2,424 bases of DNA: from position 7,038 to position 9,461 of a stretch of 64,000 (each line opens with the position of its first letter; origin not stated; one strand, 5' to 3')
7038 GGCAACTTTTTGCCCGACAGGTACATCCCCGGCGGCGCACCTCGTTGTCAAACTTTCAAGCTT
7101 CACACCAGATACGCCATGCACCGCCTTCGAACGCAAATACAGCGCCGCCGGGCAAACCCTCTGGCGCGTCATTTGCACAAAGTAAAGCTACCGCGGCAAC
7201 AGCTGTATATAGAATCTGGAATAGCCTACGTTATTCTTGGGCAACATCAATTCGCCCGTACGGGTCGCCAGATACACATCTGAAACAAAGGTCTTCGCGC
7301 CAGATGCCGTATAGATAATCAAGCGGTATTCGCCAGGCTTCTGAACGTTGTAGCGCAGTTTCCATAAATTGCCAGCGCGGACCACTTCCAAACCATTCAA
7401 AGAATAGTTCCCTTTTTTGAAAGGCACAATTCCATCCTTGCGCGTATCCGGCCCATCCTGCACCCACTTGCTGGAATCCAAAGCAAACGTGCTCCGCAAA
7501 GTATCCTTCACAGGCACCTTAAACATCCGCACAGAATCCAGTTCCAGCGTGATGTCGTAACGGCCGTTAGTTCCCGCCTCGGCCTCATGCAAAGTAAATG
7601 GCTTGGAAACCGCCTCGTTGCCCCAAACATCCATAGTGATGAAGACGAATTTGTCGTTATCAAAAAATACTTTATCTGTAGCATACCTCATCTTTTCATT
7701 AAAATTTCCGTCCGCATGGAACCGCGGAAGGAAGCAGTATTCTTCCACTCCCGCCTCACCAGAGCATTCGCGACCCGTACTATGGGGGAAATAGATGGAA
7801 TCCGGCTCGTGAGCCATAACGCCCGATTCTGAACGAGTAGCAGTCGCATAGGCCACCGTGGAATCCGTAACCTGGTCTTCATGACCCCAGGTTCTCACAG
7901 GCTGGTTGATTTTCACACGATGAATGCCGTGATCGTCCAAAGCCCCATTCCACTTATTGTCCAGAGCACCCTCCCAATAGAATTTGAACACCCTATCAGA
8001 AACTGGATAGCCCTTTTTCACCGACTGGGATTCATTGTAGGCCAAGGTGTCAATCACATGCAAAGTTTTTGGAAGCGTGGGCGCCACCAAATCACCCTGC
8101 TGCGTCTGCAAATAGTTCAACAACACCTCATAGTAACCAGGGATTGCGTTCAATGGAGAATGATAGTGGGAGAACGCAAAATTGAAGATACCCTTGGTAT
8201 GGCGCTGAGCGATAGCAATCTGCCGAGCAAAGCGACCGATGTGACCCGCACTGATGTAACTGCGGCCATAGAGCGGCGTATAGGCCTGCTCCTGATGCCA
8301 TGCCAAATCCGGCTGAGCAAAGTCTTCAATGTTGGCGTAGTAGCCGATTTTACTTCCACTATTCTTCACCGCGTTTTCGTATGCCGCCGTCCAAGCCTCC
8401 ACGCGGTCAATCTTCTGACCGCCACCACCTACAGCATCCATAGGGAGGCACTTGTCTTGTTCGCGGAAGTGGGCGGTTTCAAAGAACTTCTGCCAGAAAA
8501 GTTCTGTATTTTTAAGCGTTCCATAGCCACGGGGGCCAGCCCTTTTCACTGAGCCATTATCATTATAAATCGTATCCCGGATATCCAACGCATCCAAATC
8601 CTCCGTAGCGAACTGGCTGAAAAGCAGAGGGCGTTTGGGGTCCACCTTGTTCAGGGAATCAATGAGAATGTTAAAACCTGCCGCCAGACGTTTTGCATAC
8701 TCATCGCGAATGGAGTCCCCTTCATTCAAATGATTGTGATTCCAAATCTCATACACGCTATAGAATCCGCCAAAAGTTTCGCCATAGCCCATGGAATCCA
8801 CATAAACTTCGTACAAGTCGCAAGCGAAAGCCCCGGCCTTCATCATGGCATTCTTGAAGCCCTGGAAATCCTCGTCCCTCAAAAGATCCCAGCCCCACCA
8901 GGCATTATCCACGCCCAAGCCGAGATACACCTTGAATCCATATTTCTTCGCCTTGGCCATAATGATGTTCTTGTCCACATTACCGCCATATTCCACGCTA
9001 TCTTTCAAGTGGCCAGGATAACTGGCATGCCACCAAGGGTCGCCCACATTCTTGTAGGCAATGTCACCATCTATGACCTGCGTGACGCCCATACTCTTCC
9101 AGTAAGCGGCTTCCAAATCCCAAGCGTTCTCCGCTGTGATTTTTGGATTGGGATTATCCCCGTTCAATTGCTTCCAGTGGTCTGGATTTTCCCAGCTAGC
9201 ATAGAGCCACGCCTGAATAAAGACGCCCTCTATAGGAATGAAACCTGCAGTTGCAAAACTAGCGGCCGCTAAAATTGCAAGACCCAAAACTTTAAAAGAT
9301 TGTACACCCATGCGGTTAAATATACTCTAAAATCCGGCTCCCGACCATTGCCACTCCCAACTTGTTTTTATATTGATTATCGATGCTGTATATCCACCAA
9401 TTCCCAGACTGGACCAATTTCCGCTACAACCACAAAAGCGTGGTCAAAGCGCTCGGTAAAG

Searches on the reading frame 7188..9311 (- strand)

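Call 21: search_protein_families(library=pfam, proteins=[window:7188-9311:-], max_evalue=0.001)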
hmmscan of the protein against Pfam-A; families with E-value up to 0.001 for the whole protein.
window:7188-9311:- (707 aa): 1 family
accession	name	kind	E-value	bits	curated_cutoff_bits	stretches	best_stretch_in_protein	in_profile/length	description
PF14488.12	DUF4434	-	1.5e-15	58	30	1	58-388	15-281/283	Domain of unknown function (DUF4434)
